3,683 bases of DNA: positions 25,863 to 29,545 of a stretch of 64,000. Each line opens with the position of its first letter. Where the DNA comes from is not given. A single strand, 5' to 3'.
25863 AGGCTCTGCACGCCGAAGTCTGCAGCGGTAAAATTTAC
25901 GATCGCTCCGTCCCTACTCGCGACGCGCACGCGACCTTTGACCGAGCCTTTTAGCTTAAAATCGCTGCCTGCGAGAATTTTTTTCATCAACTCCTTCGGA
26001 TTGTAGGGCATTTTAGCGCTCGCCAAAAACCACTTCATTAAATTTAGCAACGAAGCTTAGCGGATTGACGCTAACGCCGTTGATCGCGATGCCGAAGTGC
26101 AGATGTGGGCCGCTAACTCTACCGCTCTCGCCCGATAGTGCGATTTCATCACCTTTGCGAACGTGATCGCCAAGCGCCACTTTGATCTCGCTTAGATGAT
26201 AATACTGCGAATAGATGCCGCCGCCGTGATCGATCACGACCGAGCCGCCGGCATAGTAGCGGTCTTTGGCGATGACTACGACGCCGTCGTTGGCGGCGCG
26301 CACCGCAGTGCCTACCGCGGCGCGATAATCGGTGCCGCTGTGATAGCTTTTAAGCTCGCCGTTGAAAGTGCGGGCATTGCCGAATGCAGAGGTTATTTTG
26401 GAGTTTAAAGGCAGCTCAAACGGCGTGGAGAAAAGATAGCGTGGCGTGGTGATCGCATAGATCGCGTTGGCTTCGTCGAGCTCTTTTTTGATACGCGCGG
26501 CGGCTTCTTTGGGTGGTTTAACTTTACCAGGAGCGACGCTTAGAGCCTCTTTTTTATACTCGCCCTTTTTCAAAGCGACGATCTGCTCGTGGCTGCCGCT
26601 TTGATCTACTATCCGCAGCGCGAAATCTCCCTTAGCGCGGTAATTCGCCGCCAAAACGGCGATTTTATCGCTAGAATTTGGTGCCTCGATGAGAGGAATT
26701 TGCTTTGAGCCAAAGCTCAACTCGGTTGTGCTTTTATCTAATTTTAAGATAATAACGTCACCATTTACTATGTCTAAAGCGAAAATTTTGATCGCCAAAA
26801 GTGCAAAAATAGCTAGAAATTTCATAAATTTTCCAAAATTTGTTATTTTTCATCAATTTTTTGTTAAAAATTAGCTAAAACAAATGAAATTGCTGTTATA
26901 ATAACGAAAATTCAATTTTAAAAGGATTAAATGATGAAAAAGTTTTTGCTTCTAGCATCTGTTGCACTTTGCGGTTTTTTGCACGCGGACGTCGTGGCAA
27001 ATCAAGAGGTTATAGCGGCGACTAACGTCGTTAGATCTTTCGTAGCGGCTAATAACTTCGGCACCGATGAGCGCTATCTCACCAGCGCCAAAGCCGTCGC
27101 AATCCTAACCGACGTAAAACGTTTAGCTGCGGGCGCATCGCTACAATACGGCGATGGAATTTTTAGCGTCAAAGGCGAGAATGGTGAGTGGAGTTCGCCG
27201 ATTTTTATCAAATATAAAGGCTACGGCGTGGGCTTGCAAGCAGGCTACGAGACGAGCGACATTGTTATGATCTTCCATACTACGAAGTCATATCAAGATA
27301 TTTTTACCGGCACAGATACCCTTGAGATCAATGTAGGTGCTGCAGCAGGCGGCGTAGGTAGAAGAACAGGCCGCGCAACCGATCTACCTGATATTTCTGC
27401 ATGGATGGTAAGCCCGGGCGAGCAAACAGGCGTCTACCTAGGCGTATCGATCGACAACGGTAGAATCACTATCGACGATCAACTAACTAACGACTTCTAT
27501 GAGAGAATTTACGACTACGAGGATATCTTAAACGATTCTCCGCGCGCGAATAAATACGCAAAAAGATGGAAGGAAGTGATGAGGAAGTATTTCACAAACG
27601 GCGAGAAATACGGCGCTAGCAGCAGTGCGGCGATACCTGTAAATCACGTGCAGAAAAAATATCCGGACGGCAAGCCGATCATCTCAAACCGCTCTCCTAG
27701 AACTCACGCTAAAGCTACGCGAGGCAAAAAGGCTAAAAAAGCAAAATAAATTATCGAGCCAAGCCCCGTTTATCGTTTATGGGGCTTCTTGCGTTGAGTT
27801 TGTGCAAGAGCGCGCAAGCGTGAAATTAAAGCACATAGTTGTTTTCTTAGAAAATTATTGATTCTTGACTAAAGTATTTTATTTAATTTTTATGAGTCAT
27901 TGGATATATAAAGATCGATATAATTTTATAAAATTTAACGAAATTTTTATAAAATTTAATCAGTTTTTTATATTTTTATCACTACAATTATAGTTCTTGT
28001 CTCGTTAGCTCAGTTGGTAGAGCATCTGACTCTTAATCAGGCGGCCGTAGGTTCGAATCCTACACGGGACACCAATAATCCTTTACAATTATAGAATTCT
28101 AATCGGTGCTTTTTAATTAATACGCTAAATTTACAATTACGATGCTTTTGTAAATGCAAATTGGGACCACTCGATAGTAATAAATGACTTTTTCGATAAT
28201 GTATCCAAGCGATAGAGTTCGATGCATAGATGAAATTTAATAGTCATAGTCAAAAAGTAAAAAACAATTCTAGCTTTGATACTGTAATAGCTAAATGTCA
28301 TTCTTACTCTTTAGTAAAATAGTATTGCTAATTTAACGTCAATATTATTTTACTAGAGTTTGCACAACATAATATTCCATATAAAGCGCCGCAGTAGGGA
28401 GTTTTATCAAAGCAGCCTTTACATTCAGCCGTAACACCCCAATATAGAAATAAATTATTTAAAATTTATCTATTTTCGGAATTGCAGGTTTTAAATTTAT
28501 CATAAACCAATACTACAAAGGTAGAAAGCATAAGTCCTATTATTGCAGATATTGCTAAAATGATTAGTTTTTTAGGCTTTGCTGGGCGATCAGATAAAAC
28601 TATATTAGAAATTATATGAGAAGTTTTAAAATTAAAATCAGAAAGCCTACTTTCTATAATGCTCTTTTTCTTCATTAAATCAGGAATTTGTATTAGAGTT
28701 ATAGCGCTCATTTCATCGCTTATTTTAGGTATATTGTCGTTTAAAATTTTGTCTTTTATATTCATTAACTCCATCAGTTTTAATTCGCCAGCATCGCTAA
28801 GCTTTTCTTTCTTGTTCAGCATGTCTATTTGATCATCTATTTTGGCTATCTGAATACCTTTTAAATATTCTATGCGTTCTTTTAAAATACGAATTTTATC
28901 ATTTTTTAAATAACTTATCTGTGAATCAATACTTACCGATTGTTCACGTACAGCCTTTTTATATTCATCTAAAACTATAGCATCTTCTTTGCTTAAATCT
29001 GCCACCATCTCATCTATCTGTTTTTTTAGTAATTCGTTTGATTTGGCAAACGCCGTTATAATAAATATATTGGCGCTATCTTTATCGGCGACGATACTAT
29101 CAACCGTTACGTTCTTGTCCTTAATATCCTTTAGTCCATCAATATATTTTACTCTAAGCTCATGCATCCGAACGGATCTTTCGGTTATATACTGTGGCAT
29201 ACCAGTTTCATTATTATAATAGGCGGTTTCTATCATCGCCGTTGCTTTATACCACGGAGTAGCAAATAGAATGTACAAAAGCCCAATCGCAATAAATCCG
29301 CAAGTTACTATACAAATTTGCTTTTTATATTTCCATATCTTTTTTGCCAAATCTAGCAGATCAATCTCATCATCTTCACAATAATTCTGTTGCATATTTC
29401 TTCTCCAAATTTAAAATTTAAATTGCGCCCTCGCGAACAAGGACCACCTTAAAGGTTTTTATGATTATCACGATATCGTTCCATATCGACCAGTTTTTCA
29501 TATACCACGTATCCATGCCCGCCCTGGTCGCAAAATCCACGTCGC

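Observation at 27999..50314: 22 kb Wzx/Wzy/Wzz-dependent heteropolysaccharide operon next to tRNA-Lys in a Campylobacter-like genome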

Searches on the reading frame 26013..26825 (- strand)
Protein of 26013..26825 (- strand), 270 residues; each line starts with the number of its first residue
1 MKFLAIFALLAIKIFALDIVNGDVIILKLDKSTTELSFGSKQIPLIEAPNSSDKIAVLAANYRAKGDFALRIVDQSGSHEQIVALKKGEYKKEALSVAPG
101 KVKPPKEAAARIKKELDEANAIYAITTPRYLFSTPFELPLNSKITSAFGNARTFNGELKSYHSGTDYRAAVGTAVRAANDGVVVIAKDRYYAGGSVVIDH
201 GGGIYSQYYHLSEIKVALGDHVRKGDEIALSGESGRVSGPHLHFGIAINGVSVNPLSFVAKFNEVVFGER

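Call 16: find_encoding_contigs(protein=window:26013-26825:-, flank=10000, max_places=10)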
Protein window:26013-26825:- (270 aa): 2 contigs read that carry it; 1 place shown.
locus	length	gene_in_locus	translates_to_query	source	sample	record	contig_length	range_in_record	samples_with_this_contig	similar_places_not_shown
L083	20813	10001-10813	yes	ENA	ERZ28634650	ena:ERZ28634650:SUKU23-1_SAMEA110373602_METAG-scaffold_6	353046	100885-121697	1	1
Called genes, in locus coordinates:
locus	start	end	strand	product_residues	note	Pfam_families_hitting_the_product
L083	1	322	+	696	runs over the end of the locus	PF16889:Hepar_II_III_N, PF07940:Hepar_II_III_C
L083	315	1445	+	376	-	PF22059:GumK_N, PF00534:Glycos_transf_1 (faint), PF13692:Glyco_trans_1_4 (weak), PF13524:Glyco_trans_1_2 (weak)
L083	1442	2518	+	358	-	PF04932:Wzy_C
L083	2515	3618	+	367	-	PF13439:Glyco_transf_4, PF13477:Glyco_trans_4_2 (faint), PF00534:Glycos_transf_1, PF13692:Glyco_trans_1_4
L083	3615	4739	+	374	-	PF13439:Glyco_transf_4, PF20706:GT4-conflict (weak), PF00534:Glycos_transf_1, PF13692:Glyco_trans_1_4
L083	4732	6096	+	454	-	PF00483:NTP_transferase, PF12804:NTP_transf_3 (weak), PF22640:ManC_GMP_beta-helix, PF01050:MannoseP_isomer, PF07883:Cupin_2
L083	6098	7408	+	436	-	PF02397:Bac_transf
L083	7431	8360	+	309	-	PF02706:Wzz, PF13807:GNVR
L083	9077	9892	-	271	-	PF04366:Ysc84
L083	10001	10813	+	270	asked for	PF01551:Peptidase_M23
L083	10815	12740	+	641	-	-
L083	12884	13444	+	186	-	PF02870:Methyltransf_1N, PF01035:DNA_binding_1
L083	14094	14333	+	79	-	-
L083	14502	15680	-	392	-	PF01546:Peptidase_M20, PF07687:M20_dimer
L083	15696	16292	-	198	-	PF01810:LysE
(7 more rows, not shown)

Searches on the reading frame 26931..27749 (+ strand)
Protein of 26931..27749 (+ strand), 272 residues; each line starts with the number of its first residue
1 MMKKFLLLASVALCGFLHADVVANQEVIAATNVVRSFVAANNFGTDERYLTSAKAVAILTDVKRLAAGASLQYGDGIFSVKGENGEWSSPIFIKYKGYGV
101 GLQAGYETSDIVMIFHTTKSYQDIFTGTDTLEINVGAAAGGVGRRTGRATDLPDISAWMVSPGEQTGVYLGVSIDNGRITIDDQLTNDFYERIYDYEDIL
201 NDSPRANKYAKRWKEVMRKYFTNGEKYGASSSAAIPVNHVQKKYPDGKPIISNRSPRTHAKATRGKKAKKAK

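Call 14: find_encoding_contigs(protein=window:26931-27749:+, flank=10000, max_places=10)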
Protein window:26931-27749:+ (272 aa): no gene with exactly this product is on record in the collection.

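Call 15: find_encoding_contigs(protein=window:26934-27749:+, flank=10000, max_places=10)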
Protein window:26934-27749:+ (271 aa): 2 contigs read that carry it; 1 place shown.
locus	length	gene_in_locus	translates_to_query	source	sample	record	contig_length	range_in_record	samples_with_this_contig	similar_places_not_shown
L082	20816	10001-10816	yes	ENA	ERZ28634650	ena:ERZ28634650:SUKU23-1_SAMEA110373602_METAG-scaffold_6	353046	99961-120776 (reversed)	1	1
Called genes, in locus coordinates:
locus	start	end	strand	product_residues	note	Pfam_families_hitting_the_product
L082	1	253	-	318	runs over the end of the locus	-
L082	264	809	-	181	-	-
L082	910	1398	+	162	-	PF01656:CbiA (weak), PF03205:MobB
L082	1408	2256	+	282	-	PF00316:FBPase, PF18913:FBPase_C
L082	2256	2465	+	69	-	-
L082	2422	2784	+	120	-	-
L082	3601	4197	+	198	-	PF01810:LysE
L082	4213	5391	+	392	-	PF01546:Peptidase_M20, PF07687:M20_dimer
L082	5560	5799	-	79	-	-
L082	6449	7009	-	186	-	PF02870:Methyltransf_1N, PF01035:DNA_binding_1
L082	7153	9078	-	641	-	-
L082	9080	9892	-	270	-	PF01551:Peptidase_M23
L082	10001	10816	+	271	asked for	PF04366:Ysc84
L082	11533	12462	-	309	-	PF02706:Wzz, PF13807:GNVR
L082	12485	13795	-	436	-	PF02397:Bac_transf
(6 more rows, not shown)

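Call 21: find_related_loci(query=window:26934-27746:+, collection=metagenome_contigs, flank=10000)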
Query window:26934-27746:+ (271 aa) in metagenome_contigs; peptide patterns used: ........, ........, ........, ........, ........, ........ (x = any residue, [..] = any of these).
147 stretches matched a pattern; 34 encode a relative of the query (tblastn E <= 1e-3); 33 distinct loci.
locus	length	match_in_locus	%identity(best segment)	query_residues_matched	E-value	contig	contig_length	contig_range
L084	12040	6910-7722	99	1-271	0e+0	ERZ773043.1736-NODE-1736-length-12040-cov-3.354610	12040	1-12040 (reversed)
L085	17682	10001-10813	99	1-271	0e+0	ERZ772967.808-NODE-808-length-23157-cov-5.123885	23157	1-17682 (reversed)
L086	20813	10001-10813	99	1-271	0e+0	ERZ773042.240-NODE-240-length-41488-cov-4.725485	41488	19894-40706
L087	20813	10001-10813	99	1-271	0e+0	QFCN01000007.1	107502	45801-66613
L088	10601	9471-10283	99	1-271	0e+0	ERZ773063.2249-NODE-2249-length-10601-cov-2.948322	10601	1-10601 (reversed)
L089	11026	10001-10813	99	1-271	0e+0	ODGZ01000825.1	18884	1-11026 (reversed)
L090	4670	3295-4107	99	1-271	0e+0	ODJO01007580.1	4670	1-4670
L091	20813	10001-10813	99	1-271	0e+0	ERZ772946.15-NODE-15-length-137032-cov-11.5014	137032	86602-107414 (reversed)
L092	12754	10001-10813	99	1-271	0e+0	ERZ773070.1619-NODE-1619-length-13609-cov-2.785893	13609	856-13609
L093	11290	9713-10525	99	1-271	0e+0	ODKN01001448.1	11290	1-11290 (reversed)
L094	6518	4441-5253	99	1-271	0e+0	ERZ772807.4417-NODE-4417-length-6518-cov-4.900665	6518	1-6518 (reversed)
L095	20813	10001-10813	99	1-271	0e+0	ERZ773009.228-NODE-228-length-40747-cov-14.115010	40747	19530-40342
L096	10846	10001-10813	99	1-271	0e+0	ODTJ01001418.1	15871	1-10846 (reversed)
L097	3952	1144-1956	99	1-271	0e+0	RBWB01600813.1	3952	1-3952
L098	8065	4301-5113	99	1-271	0e+0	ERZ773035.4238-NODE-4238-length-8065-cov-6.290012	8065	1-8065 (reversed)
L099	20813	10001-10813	99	1-271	0e+0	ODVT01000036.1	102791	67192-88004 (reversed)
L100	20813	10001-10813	99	1-271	0e+0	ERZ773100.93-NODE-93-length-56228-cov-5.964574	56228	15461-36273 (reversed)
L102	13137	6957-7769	99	1-271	0e+0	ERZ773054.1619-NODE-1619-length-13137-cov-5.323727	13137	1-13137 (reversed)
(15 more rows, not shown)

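Call 27: search_protein_families(library=pfam, proteins=[L100:11344-12612:+, L100:13289-14266:-, L100:15409-17862:-, L100:17968-20574:-, L102:8258-9427:+, L084:8469-9356:-, L084:9513-11360:-, L091:13561-14283:-, L091:14303-15415:-, L091:15412-16479:-], max_evalue=0.001)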
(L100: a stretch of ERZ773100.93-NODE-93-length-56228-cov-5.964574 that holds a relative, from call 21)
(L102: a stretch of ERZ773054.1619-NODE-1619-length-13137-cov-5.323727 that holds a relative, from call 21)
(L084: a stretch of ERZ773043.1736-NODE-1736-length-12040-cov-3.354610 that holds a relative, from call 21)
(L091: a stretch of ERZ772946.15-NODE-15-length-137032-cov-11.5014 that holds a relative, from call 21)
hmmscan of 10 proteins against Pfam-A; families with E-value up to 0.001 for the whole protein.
L100:11344-12612:+ (422 aa): 1 family
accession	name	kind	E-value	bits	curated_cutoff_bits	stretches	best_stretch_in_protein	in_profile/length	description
PF00589.27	Phage_integrase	-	8.9e-09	35.8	27.1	1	235-399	11-169/172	Phage integrase family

L100:13289-14266:- (325 aa): 0 families

L100:15409-17862:- (817 aa): 2 families
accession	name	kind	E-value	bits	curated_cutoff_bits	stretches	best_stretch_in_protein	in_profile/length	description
PF06594.17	HCBP_related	-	3.7e-17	62.4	21.4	1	34-76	1-40/42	Haemolysin-type calcium binding protein related domain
PF00353.25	HemolysinCabind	-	1.1e-13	51.3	23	3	240-273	2-35/36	RTX calcium-binding nonapeptide repeat (4 copies)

L100:17968-20574:- (868 aa): 2 families
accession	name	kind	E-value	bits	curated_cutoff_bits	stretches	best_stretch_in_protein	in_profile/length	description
PF00353.25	HemolysinCabind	-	7.9e-61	201.9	23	13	187-221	1-35/36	RTX calcium-binding nonapeptide repeat (4 copies)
PF06594.17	HCBP_related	-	4.5e-24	84.6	21.4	4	260-300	1-41/42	Haemolysin-type calcium binding protein related domain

L102:8258-9427:+ (389 aa): 3 families
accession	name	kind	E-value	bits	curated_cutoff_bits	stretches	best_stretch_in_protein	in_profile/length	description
PF13356.12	Arm-DNA-bind_3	-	1.1e-08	35.6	27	1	5-78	1-71/83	Arm DNA-binding domain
PF00589.27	Phage_integrase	-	2.4e-05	24.6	27.1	1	200-364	3-165/172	Phage integrase family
PF22022.2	Phage_int_M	-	5.3e-05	23.8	27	1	109-170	19-84/96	Phage integrase central domain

L084:8469-9356:- (295 aa): 1 family
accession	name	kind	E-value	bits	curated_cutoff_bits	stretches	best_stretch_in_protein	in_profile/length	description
PF00274.25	Glycolytic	-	8.8e-11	41.6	22.2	1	9-213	11-211/349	Fructose-bisphosphate aldolase class-I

L084:9513-11360:- (615 aa): 3 families
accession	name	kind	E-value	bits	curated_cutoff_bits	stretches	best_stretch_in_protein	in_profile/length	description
PF00183.23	HSP90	-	2e-109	367.3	24.4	1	220-615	80-487/518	Hsp90 protein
PF13589.12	HATPase_c_3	-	1.2e-09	38.7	25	1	38-152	6-96/137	Histidine kinase-, DNA gyrase B-, and HSP90-like ATPase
PF02518.31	HATPase_c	-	1.5e-07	32.3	26.4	1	38-187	5-109/111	Histidine kinase-, DNA gyrase B-, and HSP90-like ATPase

L091:13561-14283:- (240 aa): 3 families
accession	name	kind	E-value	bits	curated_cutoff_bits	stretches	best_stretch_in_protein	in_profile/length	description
PF00535.33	Glycos_transf_2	-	2.1e-36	125.8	23.3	1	1-113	4-116/168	Glycosyl transferase family 2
PF10111.15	Glyco_tranf_2_2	-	1.7e-11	44.5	27.3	1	6-102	9-108/276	Glycosyltransferase like family 2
PF13641.12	Glyco_tranf_2_3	-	0.0003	21.3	27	1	2-100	8-111/230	Glycosyltransferase like family 2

L091:14303-15415:- (370 aa): 4 families
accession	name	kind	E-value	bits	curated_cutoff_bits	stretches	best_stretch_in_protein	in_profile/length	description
PF00534.26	Glycos_transf_1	-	7.2e-08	32.6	26.4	1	188-332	13-154/172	Glycosyl transferases group 1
PF13692.12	Glyco_trans_1_4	-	3.3e-06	27.8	27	1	204-332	19-138/142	Glycosyl transferases group 1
PF13439.12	Glyco_transf_4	-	5.8e-05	23.6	28.5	1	28-148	21-143/170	Glycosyltransferase Family 4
PF13477.12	Glyco_trans_4_2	-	0.00063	20.4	23.4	1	17-145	14-138/139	Glycosyl transferase 4-like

L091:15412-16479:- (355 aa): 1 family
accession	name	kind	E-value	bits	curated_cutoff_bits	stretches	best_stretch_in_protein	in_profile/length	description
PF14897.12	EpsG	-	2.3e-27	96.5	30.1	1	25-345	2-317/326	EpsG family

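Call 84: search_protein_families(library=pfam, proteins=[L091:17001-18233:-, L099:17340-18650:-, L087:11319-12041:-], max_evalue=0.001)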
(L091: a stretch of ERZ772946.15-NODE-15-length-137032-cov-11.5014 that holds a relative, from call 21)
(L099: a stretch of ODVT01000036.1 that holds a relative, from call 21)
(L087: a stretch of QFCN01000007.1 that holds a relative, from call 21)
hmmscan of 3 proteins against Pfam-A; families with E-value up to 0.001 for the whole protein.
L091:17001-18233:- (410 aa): 1 family
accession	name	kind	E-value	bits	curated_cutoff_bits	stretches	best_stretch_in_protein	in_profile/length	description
PF01943.22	Polysacc_synt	-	9.7e-16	58.4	28.2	1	3-269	2-270/274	Polysaccharide biosynthesis protein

L099:17340-18650:- (436 aa): 0 families

L087:11319-12041:- (240 aa): 0 families

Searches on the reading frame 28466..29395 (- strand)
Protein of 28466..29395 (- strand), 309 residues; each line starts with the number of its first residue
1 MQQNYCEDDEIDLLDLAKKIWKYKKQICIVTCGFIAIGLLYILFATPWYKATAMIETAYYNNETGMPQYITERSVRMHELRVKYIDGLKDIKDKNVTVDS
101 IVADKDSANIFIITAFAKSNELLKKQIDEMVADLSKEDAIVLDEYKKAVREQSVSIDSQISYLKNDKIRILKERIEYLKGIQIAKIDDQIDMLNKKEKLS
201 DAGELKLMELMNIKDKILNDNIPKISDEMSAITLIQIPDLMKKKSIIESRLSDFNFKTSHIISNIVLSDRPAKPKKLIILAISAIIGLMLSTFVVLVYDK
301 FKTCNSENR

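Call 6: search_protein_families(library=pfam, proteins=[window:28466-29395:-], max_evalue=0.01)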
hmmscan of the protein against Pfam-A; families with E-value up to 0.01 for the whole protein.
window:28466-29395:- (309 aa): 2 families
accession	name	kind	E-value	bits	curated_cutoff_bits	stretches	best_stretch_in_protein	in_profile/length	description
PF02706.20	Wzz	-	4.3e-12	46.6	25.5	1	9-63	1-55/91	Chain length determinant protein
PF13807.11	GNVR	-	2.8e-08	34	27.7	1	260-297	42-79/82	G-rich domain on putative tyrosine kinase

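Call 9: search_protein_families(library=ncbifam, proteins=[window:28466-29395:-], max_evalue=0.001)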
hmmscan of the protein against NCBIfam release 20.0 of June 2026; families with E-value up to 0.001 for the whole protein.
window:28466-29395:- (309 aa): 6 families
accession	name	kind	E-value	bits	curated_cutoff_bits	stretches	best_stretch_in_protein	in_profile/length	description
NF007350.0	PRK09841.1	equivalog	1e-09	37.1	1248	1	6-57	13-64/726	tyrosine-protein kinase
TIGR01005.1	eps_transp_fam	subfamily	2.1e-09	36.2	411.7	1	8-59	1-52/754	exopolysaccharide transport protein family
NF007699.1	PRK10381.1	equivalog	2.7e-09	36.4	300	1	6-210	22-229/368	LPS O-antigen length regulator Wzz(fepE)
NF012015.1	PRK15471.1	equivalog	2e-07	30.3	267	1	6-61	13-68/325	LPS O-antigen chain length determinant protein WzzB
NF008568.0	PRK11519.1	equivalog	2e-06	26.3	1068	1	7-57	14-64/720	tyrosine-protein kinase Wzc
NF008645.0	PRK11638.1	equivalog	0.00086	18.5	332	0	3-66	9-72/349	ECA polysaccharide chain length modulation protein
